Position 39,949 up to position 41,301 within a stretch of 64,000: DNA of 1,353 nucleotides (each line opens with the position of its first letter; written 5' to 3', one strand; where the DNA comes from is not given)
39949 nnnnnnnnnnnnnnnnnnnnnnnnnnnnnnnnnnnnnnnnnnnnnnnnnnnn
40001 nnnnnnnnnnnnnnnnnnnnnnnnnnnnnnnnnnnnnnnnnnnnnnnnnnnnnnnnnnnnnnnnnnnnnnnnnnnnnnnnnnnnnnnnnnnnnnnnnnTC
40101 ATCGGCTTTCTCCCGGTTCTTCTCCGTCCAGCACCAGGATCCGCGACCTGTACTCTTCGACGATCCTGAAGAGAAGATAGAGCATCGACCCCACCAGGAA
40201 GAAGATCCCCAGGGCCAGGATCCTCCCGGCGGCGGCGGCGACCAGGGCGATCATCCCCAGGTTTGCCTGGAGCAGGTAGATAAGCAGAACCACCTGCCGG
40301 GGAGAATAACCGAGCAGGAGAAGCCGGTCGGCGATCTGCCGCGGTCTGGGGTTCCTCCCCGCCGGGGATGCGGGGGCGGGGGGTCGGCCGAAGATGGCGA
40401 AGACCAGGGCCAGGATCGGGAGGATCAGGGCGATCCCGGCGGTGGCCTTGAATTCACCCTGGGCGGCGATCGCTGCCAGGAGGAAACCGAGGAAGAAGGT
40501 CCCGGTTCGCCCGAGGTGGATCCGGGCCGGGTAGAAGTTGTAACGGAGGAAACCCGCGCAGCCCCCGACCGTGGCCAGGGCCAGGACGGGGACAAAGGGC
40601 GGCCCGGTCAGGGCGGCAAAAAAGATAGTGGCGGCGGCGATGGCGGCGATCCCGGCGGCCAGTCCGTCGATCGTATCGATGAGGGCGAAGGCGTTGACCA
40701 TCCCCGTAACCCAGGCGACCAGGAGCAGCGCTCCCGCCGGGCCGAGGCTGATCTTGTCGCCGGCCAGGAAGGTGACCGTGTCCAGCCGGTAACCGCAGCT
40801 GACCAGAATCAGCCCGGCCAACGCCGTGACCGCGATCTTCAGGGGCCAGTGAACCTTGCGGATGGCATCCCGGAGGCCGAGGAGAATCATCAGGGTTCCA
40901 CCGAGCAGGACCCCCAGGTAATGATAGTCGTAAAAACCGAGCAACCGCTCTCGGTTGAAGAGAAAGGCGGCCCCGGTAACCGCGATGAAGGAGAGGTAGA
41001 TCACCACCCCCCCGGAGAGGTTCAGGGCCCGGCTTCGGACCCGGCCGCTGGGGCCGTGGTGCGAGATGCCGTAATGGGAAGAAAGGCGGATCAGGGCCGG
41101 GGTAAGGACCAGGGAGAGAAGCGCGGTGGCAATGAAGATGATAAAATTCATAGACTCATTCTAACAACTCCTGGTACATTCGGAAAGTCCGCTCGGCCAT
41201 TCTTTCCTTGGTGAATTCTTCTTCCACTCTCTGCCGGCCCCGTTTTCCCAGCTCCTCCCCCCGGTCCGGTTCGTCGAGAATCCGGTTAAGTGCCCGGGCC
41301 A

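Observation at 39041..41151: Tandem WecA/MraY-family paralogs; the second has lost the three catalytic motifs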

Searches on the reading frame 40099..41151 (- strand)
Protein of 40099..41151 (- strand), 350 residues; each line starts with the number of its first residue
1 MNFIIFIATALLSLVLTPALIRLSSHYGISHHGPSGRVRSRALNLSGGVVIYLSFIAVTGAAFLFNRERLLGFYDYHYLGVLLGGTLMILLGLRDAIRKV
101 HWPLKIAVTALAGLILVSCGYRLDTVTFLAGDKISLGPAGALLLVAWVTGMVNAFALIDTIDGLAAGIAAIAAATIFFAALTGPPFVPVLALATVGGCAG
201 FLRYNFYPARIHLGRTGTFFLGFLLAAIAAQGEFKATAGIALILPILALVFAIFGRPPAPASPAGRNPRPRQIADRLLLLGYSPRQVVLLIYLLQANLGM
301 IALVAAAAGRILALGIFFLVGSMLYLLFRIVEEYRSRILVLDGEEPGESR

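Call 3: search_protein_families(library=pfam, proteins=[window:40099-41151:-], max_evalue=0.01)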
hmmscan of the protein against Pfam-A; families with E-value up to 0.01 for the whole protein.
window:40099-41151:- (350 aa): 1 family
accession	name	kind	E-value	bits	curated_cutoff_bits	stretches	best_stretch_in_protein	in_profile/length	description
PF00953.26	Glycos_transf_4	-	9.5e-27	94.4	27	1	79-230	2-157/160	Glycosyl transferase family 4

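Call 4: search_protein_families(library=ncbifam, proteins=[window:40099-41151:-], max_evalue=0.01)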
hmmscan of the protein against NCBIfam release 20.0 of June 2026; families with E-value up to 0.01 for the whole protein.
window:40099-41151:- (350 aa): 3 families
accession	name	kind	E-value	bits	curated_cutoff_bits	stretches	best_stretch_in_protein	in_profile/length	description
NF053644.1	MraY_archaea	equivalog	8.9e-18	64.7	450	1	105-256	153-299/340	pseudomurein biosynthesis MraY family phospho-N-acetylmuramoyl-pentapeptide-transferase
TIGR02380.1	ECA_wecA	exception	1.4e-10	40.8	326.05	1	40-328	38-329/346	UDP-N-acetylglucosamine--undecaprenyl-phosphate N-acetylglucosaminephosphotransferase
TIGR00445.1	mraY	equivalog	5.7e-10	39.2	192.05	1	10-230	2-243/321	phospho-N-acetylmuramoyl-pentapeptide-transferase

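Call 8: search_solved_structures(query=window:40099-41151:-, max_evalue=0.001, show_alignments=3)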
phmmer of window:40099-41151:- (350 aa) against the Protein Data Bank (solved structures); distinct sequences matched with E-value up to 0.001: 1.
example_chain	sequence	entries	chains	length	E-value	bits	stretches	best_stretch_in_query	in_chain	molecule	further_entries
5jnq_A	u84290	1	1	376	2.2e-08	37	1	4-309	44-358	Phospho-N-acetylmuramoyl-pentapeptide-transferase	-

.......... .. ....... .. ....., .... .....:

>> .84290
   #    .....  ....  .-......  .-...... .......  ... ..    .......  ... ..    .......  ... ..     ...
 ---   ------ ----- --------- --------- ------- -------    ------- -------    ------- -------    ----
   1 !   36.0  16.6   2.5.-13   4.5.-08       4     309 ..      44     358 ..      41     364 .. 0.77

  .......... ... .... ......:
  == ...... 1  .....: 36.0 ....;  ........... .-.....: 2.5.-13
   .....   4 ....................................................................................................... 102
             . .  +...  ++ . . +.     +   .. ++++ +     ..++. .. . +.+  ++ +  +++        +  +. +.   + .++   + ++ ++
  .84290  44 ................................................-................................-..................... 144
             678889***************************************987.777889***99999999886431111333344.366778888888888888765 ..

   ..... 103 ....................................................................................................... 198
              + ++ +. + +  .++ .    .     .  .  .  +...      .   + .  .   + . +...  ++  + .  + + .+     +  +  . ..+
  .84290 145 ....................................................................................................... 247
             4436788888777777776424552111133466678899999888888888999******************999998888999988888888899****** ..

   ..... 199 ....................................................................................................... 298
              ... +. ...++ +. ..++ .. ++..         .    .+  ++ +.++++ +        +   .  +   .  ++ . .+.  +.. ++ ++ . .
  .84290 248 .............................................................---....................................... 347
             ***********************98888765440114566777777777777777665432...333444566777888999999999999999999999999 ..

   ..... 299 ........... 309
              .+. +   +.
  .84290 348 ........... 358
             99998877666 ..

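Call 13: find_homologous_proteins(query=window:40099-41151:-, max_evalue=1e-10)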
Query window:40099-41151:- (350 aa): 262 proteins with E <= 1e-10 among 8000 candidates; the best 120 are listed.
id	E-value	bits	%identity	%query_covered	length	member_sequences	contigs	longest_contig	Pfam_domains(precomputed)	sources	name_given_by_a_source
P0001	9.6e-215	730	100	100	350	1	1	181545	PF00953.27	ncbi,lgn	-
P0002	5.7e-145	501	70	100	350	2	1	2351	PF00953.27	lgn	-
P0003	9.1e-144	497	69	100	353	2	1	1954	PF00953.27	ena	-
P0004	1.5e-143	496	70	100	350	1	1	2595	PF00953.27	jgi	jgi:UDP-GlcNAc:undecaprenyl-phosphate GlcNAc-1-phosphate transferase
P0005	5.6e-143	494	71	100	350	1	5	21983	PF00953.27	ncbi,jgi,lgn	jgi:UDP-GlcNAc:undecaprenyl-phosphate/decaprenyl-phosphate GlcNAc-1-phosphate transferase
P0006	1.2e-141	490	69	100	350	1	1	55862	PF00953.27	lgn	-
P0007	2.6e-138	479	68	99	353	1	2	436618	PF00953.27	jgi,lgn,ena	-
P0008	3.7e-138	479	66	100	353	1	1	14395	PF00953.27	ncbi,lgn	-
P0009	9.3e-138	477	67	99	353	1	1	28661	PF00953.27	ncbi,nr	ncbi:MAG: MraY family glycosyltransferase [Candidatus Erginobacter occultus]|nr:MraY family glycosyl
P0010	4.4e-135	468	65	100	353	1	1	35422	PF00953.27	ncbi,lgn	-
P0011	9.0e-132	458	66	98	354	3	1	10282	PF00953.27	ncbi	-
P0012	1.8e-113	397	56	99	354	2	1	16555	PF00953.27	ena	-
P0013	1.1e-107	378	54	100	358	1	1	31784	PF00953.27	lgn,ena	-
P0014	1.4e-106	375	53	99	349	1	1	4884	PF00953.27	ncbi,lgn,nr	ncbi:MAG: MraY family glycosyltransferase [Candidatus Auribacterota bacterium]|nr:MraY family glycos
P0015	2.7e-105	371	53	99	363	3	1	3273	PF00953.27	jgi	jgi:UDP-GlcNAc:undecaprenyl-phosphate/decaprenyl-phosphate GlcNAc-1-phosphate transferase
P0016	7.7e-103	362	52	99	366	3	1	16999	PF00953.27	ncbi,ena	-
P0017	3.7e-102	360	52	97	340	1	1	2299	PF00953.27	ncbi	-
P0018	1.6e-101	358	54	95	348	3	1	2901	PF00953.27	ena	-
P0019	5.0e-101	356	52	98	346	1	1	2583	PF00953.27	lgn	-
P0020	2.0e-100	354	54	97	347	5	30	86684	PF00953.27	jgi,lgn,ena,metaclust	metaclust:\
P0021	1.4e-96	342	54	97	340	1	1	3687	PF00953.27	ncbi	-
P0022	1.7e-93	332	52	97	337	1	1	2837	PF00953.27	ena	-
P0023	9.1e-90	319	50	96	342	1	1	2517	PF00953.27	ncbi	-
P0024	6.7e-87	310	48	100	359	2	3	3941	PF00953.27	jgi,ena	jgi:UDP-GlcNAc:undecaprenyl-phosphate GlcNAc-1-phosphate transferase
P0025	1.8e-85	305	57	77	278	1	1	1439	PF00953.27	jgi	jgi:UDP-GlcNAc:undecaprenyl-phosphate GlcNAc-1-phosphate transferase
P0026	3.3e-82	295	46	97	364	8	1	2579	PF00953.27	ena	-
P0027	8.4e-79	283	74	56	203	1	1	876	PF00953.27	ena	-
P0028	4.6e-70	255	59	61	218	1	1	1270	PF00953.27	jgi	jgi:UDP-GlcNAc:undecaprenyl-phosphate/decaprenyl-phosphate GlcNAc-1-phosphate transferase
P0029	5.7e-42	162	40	89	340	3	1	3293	PF00953.27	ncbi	-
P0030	2.6e-39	154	37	92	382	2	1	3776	PF00953.27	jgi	jgi:UDP-GlcNAc:undecaprenyl-phosphate GlcNAc-1-phosphate transferase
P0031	7.8e-38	149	37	84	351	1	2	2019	PF00953.27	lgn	-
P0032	3.0e-35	140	34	98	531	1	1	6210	PF00953.27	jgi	jgi:UDP-GlcNAc:undecaprenyl-phosphate GlcNAc-1-phosphate transferase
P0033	4.1e-35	140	35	84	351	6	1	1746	PF00953.27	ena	-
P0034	5.3e-33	133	35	77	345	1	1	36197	PF00953.27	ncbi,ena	-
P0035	2.2e-31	127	33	88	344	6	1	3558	PF00953.27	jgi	jgi:UDP-GlcNAc:undecaprenyl-phosphate GlcNAc-1-phosphate transferase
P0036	8.7e-31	126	31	93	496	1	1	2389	PF00953.27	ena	-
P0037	1.6e-30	125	37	85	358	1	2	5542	PF00953.27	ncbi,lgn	-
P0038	2.2e-30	124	30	94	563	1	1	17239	PF00953.27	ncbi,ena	-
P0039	2.7e-30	124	34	84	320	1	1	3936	PF00953.27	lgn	-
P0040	4.7e-30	123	31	79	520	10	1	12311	PF00953.27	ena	-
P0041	5.8e-30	123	36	78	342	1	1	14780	PF00953.27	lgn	-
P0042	1.0e-29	122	34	91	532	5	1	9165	PF00953.27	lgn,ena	-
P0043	1.0e-29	122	36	61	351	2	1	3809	PF00953.27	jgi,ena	-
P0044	3.7e-29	120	35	87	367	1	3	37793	PF00953.27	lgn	-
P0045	4.5e-29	120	35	83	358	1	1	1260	PF00953.27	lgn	-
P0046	5.7e-29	120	34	81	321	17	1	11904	PF00953.27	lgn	-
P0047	7.9e-29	119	33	86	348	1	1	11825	PF00953.27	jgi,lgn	-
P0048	8.6e-29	119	31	86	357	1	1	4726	PF00953.27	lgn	-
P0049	1.7e-28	118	33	83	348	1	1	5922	PF00953.27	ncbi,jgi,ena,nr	ncbi:MAG: undecaprenyl/decaprenyl-phosphate alpha-N-acetylglucosaminyl 1-phosphate transferase [Clos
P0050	2.1e-28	118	38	63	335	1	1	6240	PF00953.27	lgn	-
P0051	2.8e-28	117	34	81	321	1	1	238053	PF00953.27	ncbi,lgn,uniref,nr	ncbi:MraY family glycosyltransferase [Alicyclobacillus vulcanalis]|uniref:UDP-GlcNAc:undecaprenyl-ph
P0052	3.5e-28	117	34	87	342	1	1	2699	PF00953.27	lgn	-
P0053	5.0e-28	116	33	85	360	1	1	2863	PF00953.27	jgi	jgi:UDP-GlcNAc:undecaprenyl-phosphate/decaprenyl-phosphate GlcNAc-1-phosphate transferase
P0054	6.6e-28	116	33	89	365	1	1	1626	PF00953.27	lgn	-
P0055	7.3e-28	116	32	82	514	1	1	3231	PF00953.27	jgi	jgi:UDP-GlcNAc:undecaprenyl-phosphate GlcNAc-1-phosphate transferase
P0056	8.3e-28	116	30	95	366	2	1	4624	PF00953.27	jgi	-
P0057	1.2e-27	115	34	88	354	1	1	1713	PF00953.27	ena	-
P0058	7.2e-27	113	36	84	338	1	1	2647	PF00953.27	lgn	-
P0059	7.8e-27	113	34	82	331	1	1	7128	PF00953.27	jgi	jgi:UDP-GlcNAc:undecaprenyl-phosphate GlcNAc-1-phosphate transferase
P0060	8.2e-27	112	33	81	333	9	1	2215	PF00953.27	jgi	jgi:UDP-GlcNAc:undecaprenyl-phosphate GlcNAc-1-phosphate transferase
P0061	9.4e-27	112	35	85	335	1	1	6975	PF00953.27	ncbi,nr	ncbi:MAG: undecaprenyl/decaprenyl-phosphate alpha-N-acetylglucosaminyl 1-phosphate transferase [Arma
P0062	1.3e-26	112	36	82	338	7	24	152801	PF00953.27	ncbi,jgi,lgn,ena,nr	ncbi:MAG TPA: MraY family glycosyltransferase [Armatimonadota bacterium]|jgi:UDP-GlcNAc:undecaprenyl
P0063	1.7e-26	111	34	84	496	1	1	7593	PF00953.27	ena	-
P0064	1.8e-26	111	39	59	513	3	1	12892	PF00953.27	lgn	-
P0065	3.6e-26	110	32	91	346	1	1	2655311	PF00953.27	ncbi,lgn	ncbi:undecaprenyl/decaprenyl-phosphate alpha-N-acetylglucosaminyl 1-phosphate transferase [Chryseomi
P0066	3.8e-26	110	34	86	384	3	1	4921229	PF00953.27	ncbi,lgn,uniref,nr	ncbi:glycosyltransferase family 4 protein [Gloeobacter morelensis]|uniref:glycosyltransferase family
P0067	7.3e-26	109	31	89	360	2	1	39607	PF00953.27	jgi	-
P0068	8.0e-26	109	35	82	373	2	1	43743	PF00953.27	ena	-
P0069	8.6e-26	109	31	85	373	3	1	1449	PF00953.27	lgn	-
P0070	8.8e-26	109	32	86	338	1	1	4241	PF00953.27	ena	-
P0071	1.1e-25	109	34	87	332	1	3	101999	PF00953.27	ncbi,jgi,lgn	jgi:UDP-GlcNAc:undecaprenyl-phosphate GlcNAc-1-phosphate transferase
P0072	1.3e-25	109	35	67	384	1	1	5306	PF00953.27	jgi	jgi:UDP-GlcNAc:undecaprenyl-phosphate GlcNAc-1-phosphate transferase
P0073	1.6e-25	108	35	78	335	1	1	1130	PF00953.27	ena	-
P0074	2.4e-25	108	35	78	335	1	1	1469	PF00953.27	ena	-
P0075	2.6e-25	108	31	81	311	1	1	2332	PF00953.27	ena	-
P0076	2.7e-25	107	32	86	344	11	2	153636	PF00953.27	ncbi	-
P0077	3.1e-25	107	35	78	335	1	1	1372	PF00953.27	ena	-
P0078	4.6e-25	107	35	78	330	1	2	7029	PF00953.27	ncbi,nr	ncbi:MAG: undecaprenyl/decaprenyl-phosphate alpha-N-acetylglucosaminyl 1-phosphate transferase, part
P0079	5.9e-25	106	35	78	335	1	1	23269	PF00953.27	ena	-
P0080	7.3e-25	106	38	61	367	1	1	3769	PF00953.27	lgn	-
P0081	2.1e-24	105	35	85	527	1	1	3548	PF00953.27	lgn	-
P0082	2.3e-24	104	34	69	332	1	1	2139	PF00953.27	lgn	-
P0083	2.6e-24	104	32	91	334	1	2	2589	PF00953.27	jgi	jgi:UDP-GlcNAc:undecaprenyl-phosphate GlcNAc-1-phosphate transferase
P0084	2.9e-24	104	38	67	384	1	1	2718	PF00953.27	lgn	-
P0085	3.2e-24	104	33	86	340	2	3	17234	PF00953.27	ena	-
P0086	4.5e-24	103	42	47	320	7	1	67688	PF00953.27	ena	-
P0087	4.9e-24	103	31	84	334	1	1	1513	PF00953.27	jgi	jgi:UDP-GlcNAc:undecaprenyl-phosphate GlcNAc-1-phosphate transferase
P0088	8.4e-24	103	34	92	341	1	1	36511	PF00953.27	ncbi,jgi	jgi:UDP-GlcNAc:undecaprenyl-phosphate GlcNAc-1-phosphate transferase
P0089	1.2e-23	102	34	86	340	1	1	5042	PF00953.27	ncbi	-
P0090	1.4e-23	102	32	69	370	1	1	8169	PF00953.27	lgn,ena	-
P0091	1.5e-23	102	31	86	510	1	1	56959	PF00953.27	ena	-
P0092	3.1e-23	101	35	78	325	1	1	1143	PF00953.27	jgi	-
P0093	3.2e-23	101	31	95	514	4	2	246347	PF00953.27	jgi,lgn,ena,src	-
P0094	3.3e-23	101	35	82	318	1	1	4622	PF00953.27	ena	-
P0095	3.6e-23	100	35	79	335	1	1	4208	PF00953.27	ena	-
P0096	4.0e-23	100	33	84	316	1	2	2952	PF00953.27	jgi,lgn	-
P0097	4.2e-23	100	31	88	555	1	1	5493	PF00953.27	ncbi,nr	ncbi:MAG: MraY family glycosyltransferase [bacterium]|nr:MraY family glycosyltransferase [bacterium]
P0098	4.7e-23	100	32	93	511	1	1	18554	PF00953.27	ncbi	-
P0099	4.7e-23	100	46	47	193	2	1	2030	PF00953.27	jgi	jgi:UDP-GlcNAc:undecaprenyl-phosphate GlcNAc-1-phosphate transferase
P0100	5.4e-23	100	36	67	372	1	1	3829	PF00953.27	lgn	-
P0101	6.4e-23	100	34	87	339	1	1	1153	PF00953.27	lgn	-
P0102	8.6e-23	99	33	81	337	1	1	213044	PF00953.27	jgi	jgi:UDP-GlcNAc:undecaprenyl-phosphate GlcNAc-1-phosphate transferase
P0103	9.4e-23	99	35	65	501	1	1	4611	PF00953.27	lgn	-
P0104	9.4e-23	99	33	81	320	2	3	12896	PF00953.27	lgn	-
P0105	1.2e-22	99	27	91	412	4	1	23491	PF00953.27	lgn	-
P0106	1.2e-22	99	32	72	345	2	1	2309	PF00953.27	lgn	-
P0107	1.4e-22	99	32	89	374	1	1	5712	PF00953.27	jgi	jgi:UDP-GlcNAc:undecaprenyl-phosphate GlcNAc-1-phosphate transferase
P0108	1.7e-22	98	33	68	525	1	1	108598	PF00953.27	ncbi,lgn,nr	ncbi:UDP-GlcNAc:undecaprenyl-phosphate GlcNAc-1-phosphate transferase [bacterium JGI 053]|nr:UDP-Glc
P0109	1.7e-22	98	51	31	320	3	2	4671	PF00953.27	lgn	-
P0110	2.3e-22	98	34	70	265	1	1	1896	PF00953.27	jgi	jgi:UDP-GlcNAc:undecaprenyl-phosphate GlcNAc-1-phosphate transferase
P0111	2.8e-22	98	37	49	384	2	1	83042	PF00953.27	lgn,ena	-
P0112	2.9e-22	97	33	83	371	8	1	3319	PF00953.27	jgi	jgi:UDP-GlcNAc:undecaprenyl-phosphate/decaprenyl-phosphate GlcNAc-1-phosphate transferase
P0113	3.6e-22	97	35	66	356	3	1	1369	PF00953.27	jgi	jgi:UDP-GlcNAc:undecaprenyl-phosphate GlcNAc-1-phosphate transferase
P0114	4.0e-22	97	30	88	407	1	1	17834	PF00953.27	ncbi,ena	-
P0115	4.2e-22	97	36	66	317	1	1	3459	PF00953.27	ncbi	ncbi:MAG: UDP-GlcNAc:undecaprenyl-phosphate/decaprenyl-phosphate GlcNAc-phosphate transferase, parti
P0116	6.2e-22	96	31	89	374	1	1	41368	PF00953.27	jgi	jgi:UDP-GlcNAc:undecaprenyl-phosphate/decaprenyl-phosphate GlcNAc-1-phosphate transferase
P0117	6.6e-22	96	39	51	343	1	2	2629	PF00953.27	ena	-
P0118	8.0e-22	96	30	87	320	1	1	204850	PF00953.27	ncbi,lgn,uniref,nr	ncbi:undecaprenyl/decaprenyl-phosphate alpha-N-acetylglucosaminyl 1-phosphate transferase [Alicyclob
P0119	1.0e-21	96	40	44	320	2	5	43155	PF00953.27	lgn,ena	-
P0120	1.2e-21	96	31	93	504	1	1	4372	PF00953.27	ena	-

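Call 18: find_related_loci(query=A1, collection=genome_contigs, flank=6000)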
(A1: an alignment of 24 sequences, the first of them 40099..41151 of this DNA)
Query A1 (350 aa) in genome_contigs; peptide patterns used: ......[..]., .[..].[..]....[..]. (x = any residue, [..] = any of these).
600 stretches matched a pattern (row limit reached: there are more); 554 encode a relative of the query (tblastn E <= 1e-3); the best 80 are kept; 80 distinct loci.
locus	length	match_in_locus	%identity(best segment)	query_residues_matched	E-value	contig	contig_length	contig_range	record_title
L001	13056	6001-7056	34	3-338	5e-41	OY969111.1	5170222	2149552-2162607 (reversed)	MAG: uncultured Acidobacteriota bacterium isolate MFD01916.bin.c.3 genome assembly, chromosome: 1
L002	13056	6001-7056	34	3-338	1e-39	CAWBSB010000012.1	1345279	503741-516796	MAG: uncultured Acidobacteriota bacterium isolate MFD01916.bin.1.29 genome assembly, contig: contig_4541, whole genome s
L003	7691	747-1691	35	11-328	4e-38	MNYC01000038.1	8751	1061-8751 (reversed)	MAG: bacterium CG2_30_37_16 isolate CG2_30_37_16 cg2_3.0_scaffold_8602_c, whole genome shotgun sequence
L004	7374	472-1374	35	3-296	3e-37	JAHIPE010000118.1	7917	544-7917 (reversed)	MAG: Actinomycetota bacterium isolate KR13_S3.mb.41 KR13_S3.mb.41_k141_163828, whole genome shotgun sequence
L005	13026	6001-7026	33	1-345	5e-37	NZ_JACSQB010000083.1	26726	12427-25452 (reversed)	Clostridium faecium strain N37 c_000000000054, whole genome shotgun sequence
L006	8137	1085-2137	33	3-338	8e-36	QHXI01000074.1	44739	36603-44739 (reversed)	MAG: Acidobacteria bacterium isolate gp4 AA24 14_0927_12_20cm_scaffold_602_curated, whole genome shotgun sequence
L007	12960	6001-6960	34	16-317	2e-38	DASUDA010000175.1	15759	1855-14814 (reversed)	MAG TPA_asm: bacterium isolate SMAG_U1312 k141_1281478, whole genome shotgun sequence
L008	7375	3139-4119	33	5-321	3e-35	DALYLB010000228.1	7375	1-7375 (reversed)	MAG TPA_asm: Blastocatellia bacterium isolate CTOTU46662 NODE_1664_length_7375_cov_4.714891, whole genome shotgun sequen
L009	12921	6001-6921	32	3-302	4e-35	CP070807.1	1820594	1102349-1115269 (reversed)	MAG: Candidatus Omnitrophota bacterium isolate bin1292 chromosome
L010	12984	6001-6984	33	4-321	2e-34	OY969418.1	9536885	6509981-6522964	MAG: uncultured Acidobacteriota bacterium isolate MFD09212.bin.c.1 genome assembly, chromosome: 1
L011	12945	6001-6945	35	6-295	5e-34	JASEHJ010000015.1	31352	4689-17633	MAG: bacterium isolate Yes70-20 NODE_15_length_31352_cov_6.774132, whole genome shotgun sequence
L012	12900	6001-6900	32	8-306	2e-33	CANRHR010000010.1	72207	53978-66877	MAG: uncultured Clostridia bacterium isolate Lapin-023__bin24 genome assembly, contig: Lapin-023__NODE_483_length_72207_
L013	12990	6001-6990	32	5-321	1e-33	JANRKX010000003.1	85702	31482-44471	MAG: Acidobacteriota bacterium isolate bins.235 k141_1870296, whole genome shotgun sequence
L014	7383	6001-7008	30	12-348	2e-33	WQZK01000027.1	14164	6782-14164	MAG: Defluviitaleaceae bacterium isolate Lab288P1bin10 Ga0131853_10015039, whole genome shotgun sequence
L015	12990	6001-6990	32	5-321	1e-33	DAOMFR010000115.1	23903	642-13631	MAG TPA_asm: Blastocatellia bacterium isolate AMR_MDS_4997 NODE_680_length_23903_cov_14.653933, whole genome shotgun seq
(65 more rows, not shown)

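Call 19: find_encoding_contigs(protein=P0001, flank=3000, max_places=2)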
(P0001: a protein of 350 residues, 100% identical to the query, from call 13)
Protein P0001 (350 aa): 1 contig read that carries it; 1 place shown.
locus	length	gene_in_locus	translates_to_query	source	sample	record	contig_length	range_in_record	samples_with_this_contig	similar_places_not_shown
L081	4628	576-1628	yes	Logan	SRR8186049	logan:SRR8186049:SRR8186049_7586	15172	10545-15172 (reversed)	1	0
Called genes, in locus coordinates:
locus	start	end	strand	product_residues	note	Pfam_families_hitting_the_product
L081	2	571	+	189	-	?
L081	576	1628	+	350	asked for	PF00953:Glycos_transf_4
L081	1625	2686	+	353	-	PF00953:Glycos_transf_4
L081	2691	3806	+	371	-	PF04055:Radical_SAM, PF13353:Fer4_12 (faint)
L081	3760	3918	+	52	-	-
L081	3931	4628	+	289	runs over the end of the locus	PF27840:ScmC (weak)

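Call 20: find_encoding_contigs(protein=P0007, flank=6000, max_places=2)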
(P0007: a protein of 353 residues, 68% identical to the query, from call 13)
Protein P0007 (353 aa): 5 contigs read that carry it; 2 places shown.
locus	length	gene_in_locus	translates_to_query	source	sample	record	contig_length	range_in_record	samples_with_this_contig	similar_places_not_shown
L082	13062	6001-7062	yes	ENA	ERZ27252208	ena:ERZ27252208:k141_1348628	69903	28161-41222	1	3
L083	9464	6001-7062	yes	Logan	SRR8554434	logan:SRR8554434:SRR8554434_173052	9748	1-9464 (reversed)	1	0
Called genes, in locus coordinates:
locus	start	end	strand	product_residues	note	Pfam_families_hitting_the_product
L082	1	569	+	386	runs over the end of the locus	PF13439:Glyco_transf_4, PF13477:Glyco_trans_4_2 (weak), PF13579:Glyco_trans_4_4, PF20706:GT4-conflict (weak), PF00534:Glycos_transf_1, PF13692:Glyco_trans_1_4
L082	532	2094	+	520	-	PF13231:PMT_2 (weak)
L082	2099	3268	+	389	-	PF13439:Glyco_transf_4, PF13579:Glyco_trans_4_4, PF20706:GT4-conflict, PF00534:Glycos_transf_1, PF13692:Glyco_trans_1_4, PF13524:Glyco_trans_1_2 (weak)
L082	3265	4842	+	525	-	PF13231:PMT_2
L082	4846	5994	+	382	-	PF13439:Glyco_transf_4, PF13579:Glyco_trans_4_4, PF20706:GT4-conflict (weak), PF00534:Glycos_transf_1, PF13524:Glyco_trans_1_2 (weak), PF13692:Glyco_trans_1_4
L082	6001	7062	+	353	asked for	PF00953:Glycos_transf_4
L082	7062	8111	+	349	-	PF00953:Glycos_transf_4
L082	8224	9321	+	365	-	PF04055:Radical_SAM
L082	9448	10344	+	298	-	PF27840:ScmC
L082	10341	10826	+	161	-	-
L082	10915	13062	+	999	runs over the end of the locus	PF01364:Peptidase_C25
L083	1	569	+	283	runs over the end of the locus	?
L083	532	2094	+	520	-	PF13231:PMT_2 (weak)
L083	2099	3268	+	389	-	PF13439:Glyco_transf_4, PF13579:Glyco_trans_4_4, PF20706:GT4-conflict, PF00534:Glycos_transf_1, PF13692:Glyco_trans_1_4, PF13524:Glyco_trans_1_2 (weak)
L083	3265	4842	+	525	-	PF13231:PMT_2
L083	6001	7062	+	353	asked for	PF00953:Glycos_transf_4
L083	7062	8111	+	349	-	PF00953:Glycos_transf_4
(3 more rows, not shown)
